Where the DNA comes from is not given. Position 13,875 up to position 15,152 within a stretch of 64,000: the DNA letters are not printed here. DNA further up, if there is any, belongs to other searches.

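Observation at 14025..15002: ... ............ carries an uncharacterised N-terminal domain reminiscent of modification-sensing modules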

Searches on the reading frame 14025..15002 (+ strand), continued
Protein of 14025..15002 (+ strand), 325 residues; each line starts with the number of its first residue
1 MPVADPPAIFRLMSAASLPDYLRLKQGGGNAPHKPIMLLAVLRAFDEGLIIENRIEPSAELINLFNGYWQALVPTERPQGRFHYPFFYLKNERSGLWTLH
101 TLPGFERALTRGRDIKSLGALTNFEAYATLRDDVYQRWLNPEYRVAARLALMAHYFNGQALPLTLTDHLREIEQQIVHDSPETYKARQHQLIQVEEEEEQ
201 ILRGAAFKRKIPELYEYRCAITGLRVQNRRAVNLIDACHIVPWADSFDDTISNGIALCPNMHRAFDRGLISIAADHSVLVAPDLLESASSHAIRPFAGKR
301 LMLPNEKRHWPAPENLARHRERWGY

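Call 18: find_encoding_contigs(protein=P0014, flank=6000, max_places=2)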
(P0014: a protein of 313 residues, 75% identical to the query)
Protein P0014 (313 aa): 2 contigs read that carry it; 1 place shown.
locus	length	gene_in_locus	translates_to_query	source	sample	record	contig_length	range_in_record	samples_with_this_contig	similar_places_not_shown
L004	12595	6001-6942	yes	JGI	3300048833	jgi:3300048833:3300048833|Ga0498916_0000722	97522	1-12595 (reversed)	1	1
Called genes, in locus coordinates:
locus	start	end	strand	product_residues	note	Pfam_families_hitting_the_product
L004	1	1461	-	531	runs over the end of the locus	-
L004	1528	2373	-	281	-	PF12412:DUF3667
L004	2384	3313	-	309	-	PF00535:Glycos_transf_2, PF10111:Glyco_tranf_2_2, PF13641:Glyco_tranf_2_3, PF13632:Glyco_trans_2_3 (faint)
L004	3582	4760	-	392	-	PF00144:Beta-lactamase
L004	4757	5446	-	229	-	PF12412:DUF3667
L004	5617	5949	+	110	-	PF14542:Acetyltransf_CG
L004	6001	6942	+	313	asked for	PF13391:HNH_2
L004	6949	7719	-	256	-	PF13391:HNH_2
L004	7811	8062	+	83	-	-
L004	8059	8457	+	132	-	-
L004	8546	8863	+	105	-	-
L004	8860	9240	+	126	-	-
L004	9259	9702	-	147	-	PF13470:PIN_3 (weak)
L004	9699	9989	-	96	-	PF19891:DUF6364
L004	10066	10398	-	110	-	PF19891:DUF6364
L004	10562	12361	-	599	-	PF01541:GIY-YIG, PF02151:UVR (faint), PF27096:UvrC_M, PF22920:UvrC_RNaseH, PF08459:UvrC_RNaseH_dom, PF14520:HHH_5 (weak)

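Call 19: find_encoding_contigs(protein=P0041, flank=6000, max_places=2)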
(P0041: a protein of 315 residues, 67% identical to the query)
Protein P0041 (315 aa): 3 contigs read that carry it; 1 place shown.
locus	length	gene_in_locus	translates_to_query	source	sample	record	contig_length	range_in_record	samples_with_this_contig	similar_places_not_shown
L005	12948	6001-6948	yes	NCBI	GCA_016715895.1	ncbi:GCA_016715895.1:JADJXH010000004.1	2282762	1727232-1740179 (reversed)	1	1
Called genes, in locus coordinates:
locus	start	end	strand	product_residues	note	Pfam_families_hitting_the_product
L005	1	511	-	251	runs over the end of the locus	-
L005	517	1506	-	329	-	-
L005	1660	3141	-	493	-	PF03572:Peptidase_S41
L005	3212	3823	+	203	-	-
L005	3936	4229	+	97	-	PF07045:DUF1330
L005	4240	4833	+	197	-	PF00034:Cytochrom_C (faint)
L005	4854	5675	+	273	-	PF20240:DUF6597, PF00165:HTH_AraC (faint), PF12833:HTH_18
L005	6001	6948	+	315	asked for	PF13391:HNH_2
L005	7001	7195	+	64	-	-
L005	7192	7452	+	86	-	PF05016:ParE_toxin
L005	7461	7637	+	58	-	-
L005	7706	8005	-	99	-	PF05016:ParE_toxin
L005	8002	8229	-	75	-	-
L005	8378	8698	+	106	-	PF09907:HigB_toxin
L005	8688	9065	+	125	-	-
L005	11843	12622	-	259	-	PF13391:HNH_2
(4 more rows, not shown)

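Call 20: find_encoding_contigs(protein=P0061, flank=6000, max_places=2)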
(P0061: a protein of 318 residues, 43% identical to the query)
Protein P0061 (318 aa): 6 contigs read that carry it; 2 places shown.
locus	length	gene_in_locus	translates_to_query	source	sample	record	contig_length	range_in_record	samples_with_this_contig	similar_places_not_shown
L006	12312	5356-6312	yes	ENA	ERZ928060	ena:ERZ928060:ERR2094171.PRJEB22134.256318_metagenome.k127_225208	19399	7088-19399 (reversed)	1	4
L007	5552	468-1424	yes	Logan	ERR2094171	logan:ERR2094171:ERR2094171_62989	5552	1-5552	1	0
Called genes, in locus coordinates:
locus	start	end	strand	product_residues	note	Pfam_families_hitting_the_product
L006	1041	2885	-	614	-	PF02837:Glyco_hydro_2_N, PF13364:BetaGal_ABD2 (weak), PF22666:Glyco_hydro_2_N2 (weak), PF02836:Glyco_hydro_2_C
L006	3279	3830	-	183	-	-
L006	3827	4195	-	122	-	-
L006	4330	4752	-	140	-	PF18291:HU-HIG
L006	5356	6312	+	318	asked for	PF13391:HNH_2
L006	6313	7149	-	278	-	PF13020:NOV_C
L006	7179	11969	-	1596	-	PF00270:DEAD, PF04851:ResIII (weak), PF00271:Helicase_C, PF00580:UvrD-helicase, PF13245:AAA_19, PF00580:UvrD-helicase, PF13361:UvrD_C, PF13538:UvrD_C_2, +6 more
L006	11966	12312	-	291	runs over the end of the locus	PF13489:Methyltransf_23, PF13649:Methyltransf_25 (faint), PF13847:Methyltransf_31 (faint), PF08241:Methyltransf_11 (faint), PF08242:Methyltransf_12 (faint), PF11969:DcpS_C, PF01230:HIT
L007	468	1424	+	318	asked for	PF13391:HNH_2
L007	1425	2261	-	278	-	PF13020:NOV_C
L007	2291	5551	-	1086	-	?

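Call 21: find_encoding_contigs(protein=P0089, flank=6000, max_places=2)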
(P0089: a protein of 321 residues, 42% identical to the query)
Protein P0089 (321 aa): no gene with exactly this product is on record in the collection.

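Call 23: search_solved_structures(query=A1, max_evalue=1, show_alignments=5)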
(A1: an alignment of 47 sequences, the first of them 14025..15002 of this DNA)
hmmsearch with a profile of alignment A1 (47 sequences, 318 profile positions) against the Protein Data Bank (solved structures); distinct sequences matched with E-value up to 1: 7.
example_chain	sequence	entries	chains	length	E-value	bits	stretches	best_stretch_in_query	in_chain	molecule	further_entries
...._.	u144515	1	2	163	2.5e-20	76.1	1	8-148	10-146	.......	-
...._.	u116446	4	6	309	1.5e-07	34.1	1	186-277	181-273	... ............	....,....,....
5zmm_A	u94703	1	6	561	5.6e-05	25.7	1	14-149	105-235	Uncharacterized protein McrA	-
6ghs_A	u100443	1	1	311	0.00024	23.6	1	160-271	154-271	TagI restriction endonuclease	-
5zmo_A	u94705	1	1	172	0.00025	23.6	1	14-149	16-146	Uncharacterized protein McrA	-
5zmn_A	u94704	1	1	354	0.0017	20.9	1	14-149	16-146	Uncharacterized protein McrA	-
6ghc_A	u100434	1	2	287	0.0065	18.9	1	231-255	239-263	5-methylcytosine-specific restriction enzyme A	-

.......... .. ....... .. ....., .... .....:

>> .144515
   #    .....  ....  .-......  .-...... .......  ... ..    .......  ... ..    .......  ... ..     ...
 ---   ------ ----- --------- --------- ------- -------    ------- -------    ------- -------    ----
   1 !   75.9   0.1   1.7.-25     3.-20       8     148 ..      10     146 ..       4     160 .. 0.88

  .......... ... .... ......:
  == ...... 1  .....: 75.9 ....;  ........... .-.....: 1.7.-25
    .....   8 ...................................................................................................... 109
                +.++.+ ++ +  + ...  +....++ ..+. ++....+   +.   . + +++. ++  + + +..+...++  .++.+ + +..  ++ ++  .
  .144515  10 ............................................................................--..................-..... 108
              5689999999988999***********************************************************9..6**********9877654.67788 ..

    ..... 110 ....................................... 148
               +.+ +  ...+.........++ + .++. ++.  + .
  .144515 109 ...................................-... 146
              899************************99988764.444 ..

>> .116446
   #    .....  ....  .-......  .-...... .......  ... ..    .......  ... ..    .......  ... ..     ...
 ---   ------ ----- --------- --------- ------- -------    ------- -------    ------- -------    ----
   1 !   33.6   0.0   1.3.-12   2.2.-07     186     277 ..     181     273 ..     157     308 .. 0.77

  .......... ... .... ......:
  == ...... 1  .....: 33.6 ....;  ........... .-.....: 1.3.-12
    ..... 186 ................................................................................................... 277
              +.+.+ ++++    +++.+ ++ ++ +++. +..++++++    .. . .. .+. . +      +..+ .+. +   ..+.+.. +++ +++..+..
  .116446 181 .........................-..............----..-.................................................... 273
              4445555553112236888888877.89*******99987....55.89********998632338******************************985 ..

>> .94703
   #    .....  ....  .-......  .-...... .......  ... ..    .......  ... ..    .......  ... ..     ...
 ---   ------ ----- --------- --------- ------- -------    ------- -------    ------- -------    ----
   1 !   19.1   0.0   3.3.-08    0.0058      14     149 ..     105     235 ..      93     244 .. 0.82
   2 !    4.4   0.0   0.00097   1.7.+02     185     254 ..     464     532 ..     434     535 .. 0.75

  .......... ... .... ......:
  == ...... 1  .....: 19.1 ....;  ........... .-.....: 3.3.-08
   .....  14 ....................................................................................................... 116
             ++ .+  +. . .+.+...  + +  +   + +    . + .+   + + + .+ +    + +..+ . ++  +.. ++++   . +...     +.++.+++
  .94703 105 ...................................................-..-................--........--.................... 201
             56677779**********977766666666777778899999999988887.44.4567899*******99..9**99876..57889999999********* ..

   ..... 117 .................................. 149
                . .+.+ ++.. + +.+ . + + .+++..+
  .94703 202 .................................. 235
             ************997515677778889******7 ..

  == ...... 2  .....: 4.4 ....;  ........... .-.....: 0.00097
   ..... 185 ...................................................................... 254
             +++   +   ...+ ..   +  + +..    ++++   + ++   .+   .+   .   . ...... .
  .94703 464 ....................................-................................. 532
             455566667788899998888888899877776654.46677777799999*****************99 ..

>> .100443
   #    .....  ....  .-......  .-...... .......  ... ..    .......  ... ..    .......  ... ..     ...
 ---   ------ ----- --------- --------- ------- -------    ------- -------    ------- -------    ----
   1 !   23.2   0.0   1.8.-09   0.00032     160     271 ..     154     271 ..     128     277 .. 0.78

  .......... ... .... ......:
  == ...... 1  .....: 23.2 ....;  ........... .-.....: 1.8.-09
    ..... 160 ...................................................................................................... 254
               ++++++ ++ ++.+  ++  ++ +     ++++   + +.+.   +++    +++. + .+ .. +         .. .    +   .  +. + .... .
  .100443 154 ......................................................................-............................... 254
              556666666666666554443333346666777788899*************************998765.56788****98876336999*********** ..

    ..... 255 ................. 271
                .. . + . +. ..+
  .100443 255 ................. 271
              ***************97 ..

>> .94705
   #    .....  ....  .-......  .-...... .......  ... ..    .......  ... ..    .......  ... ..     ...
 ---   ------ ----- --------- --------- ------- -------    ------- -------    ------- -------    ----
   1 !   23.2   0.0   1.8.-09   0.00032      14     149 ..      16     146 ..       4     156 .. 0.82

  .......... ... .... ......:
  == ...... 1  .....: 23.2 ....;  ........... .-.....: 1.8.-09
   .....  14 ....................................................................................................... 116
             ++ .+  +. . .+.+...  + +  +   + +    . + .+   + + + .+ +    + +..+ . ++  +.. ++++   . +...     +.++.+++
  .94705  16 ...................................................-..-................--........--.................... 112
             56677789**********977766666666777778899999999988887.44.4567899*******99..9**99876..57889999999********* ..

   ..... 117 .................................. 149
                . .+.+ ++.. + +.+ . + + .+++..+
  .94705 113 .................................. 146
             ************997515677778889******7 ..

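Call 26: find_related_loci(query=A1, collection=genome_contigs, flank=8000)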
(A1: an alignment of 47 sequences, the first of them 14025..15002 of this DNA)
Query A1 (325 aa) in genome_contigs; peptide patterns used: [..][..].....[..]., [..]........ (x = any residue, [..] = any of these).
599 stretches matched a pattern (row limit reached: there are more); 526 encode a relative of the query (tblastn E <= 1e-3); the best 80 are kept; 80 distinct loci.
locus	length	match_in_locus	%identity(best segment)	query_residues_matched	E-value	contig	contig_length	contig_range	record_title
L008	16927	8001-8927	82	17-325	1e-164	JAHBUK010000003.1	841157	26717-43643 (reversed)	MAG: Flavobacteriales bacterium isolate ACE_BAC31 BAC31_3, whole genome shotgun sequence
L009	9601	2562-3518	75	7-325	1e-160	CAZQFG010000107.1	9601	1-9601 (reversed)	MAG TPA_asm: uncultured Chryseobacterium sp. isolate SRP107338_co1_43 genome assembly, contig: NODE_8812_length_9601_cov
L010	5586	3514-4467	74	8-325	1e-154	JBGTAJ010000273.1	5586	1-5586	MAG: Flavobacteriales bacterium isolate JTS-AC70 k141_3873581, whole genome shotgun sequence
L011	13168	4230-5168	69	13-325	1e-137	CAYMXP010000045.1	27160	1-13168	MAG TPA_asm: uncultured Chryseobacterium sp. isolate SRP173033_co3_12 genome assembly, contig: NODE_1965_length_27160_co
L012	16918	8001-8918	68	20-324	2e-136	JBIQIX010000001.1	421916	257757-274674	MAG: Flavobacteriales bacterium isolate mag.25f NODE_7_length_421916, whole genome shotgun sequence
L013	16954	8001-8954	67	7-325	9e-134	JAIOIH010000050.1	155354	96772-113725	MAG: Flavobacteriales bacterium isolate MAG_25 contig_140398, whole genome shotgun sequence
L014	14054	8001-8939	67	13-325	3e-133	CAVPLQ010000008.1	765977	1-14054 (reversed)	MAG: uncultured Flavobacteriales bacterium isolate MFD09964.bin.1.3 genome assembly, contig: contig_6827, whole genome s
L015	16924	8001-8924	68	18-325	6e-132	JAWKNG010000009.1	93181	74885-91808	MAG: Flavobacteriales bacterium isolate AC1.1 AC1.1.fa-9, whole genome shotgun sequence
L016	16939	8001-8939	66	13-325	4e-130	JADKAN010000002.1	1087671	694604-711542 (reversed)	MAG: Flavobacteriales bacterium isolate Mari_18-Q3-R65-66_BAT3C.397 tig00000612-10-10874080, whole genome shotgun sequen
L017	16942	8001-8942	66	15-325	2e-126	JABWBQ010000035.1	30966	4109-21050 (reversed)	MAG: Flavobacteriales bacterium isolate MAG_34 scaffold_1279, whole genome shotgun sequence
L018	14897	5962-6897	57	14-325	3e-113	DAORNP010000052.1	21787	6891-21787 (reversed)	MAG TPA_asm: Flavobacteriales bacterium isolate AMR_MDS_5444 NODE_1855_length_21787_cov_3.023744, whole genome shotgun s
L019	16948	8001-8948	45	17-325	2e-84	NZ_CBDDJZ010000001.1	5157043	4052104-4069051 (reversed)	MAG: Marinoscillum sp. isolate f5e48981-4bc1-4efa-9df2-876707600a5c contig_1, whole genome shotgun sequence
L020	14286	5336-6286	43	16-325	2e-83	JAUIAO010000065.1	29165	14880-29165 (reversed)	MAG: Bacteroidia bacterium isolate 5_bin.51 NODE_1360_length_29165_cov_2.299297, whole genome shotgun sequence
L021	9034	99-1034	43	21-325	1e-82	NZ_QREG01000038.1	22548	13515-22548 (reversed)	Marinoscillum furvescens DSM 4134 Ga0215637_138, whole genome shotgun sequence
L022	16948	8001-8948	43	17-325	3e-80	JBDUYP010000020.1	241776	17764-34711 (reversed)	MAG: Cyclobacteriaceae bacterium isolate CB.61.F.B1_116_20 CB_61_F_B1_116_20_000000000020, whole genome shotgun sequence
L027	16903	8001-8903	42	22-320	1e-76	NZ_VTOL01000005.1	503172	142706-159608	Dyadobacter sp. 3J3 NODE_5, whole genome shotgun sequence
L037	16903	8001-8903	42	22-321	2e-73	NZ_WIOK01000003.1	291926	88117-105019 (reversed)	Cyclobacterium xiamenense strain CGMCC 1.12432 NODE_3_length_291926_cov_222.350776, whole genome shotgun sequence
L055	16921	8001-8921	40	22-325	5e-71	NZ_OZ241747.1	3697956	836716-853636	MAG: Mucilaginibacter sp. isolate 3d3be44a-3fb6-4c8a-808a-0f79c2c8dbc6 chromosome 1, complete sequence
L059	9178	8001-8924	39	22-325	5e-71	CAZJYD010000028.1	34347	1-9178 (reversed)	MAG TPA_asm: uncultured Bacteroidales bacterium isolate SRP141376_co1_300 genome assembly, contig: NODE_2929_length_3434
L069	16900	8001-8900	41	28-323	4e-70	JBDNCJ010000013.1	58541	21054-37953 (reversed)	MAG: Chloroherpetonaceae bacterium isolate YM_bin1_OCT21 C13, whole genome shotgun sequence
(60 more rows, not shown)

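Call 28: predict_structure(alignment_id=A1)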
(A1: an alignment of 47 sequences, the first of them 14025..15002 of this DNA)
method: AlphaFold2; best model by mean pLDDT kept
length: 325 residues; sequences in the alignment: 47
mean_pLDDT: 91.9   pTM: 0.87
mean pLDDT of the five models: 91.9, 91.3, 91.3, 90.2, 88.7
residues with pLDDT >= 90: 272; 70-90: 26; 50-70: 23; < 50: 4
segments of 3 or more residues with pLDDT < 50: none
pLDDT, mean of each block of 10 residues (from residue 1): 54 68 82 96 97 97 96 80 95 97 96 94 97 98 97 94 95 97 92 76 95 96 87 88 95 97 97 98 93 96 97 98 97
secondary structure, 60 per line:
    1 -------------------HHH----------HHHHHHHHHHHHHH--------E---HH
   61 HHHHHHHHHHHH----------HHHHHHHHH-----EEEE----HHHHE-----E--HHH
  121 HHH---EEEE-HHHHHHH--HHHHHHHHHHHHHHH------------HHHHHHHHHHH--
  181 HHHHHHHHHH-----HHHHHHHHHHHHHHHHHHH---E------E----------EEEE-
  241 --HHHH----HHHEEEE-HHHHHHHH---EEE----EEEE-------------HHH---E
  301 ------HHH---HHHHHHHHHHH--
elements in order: H33-46 H59-72 H83-91 E97-100 H105-108 H118-123 E127-130 H132-138 H141-155 H168-178 H181-190 H196-214 E236-239 H243-246 E254-257 H259-266 E270-272 E277-280 H313-323
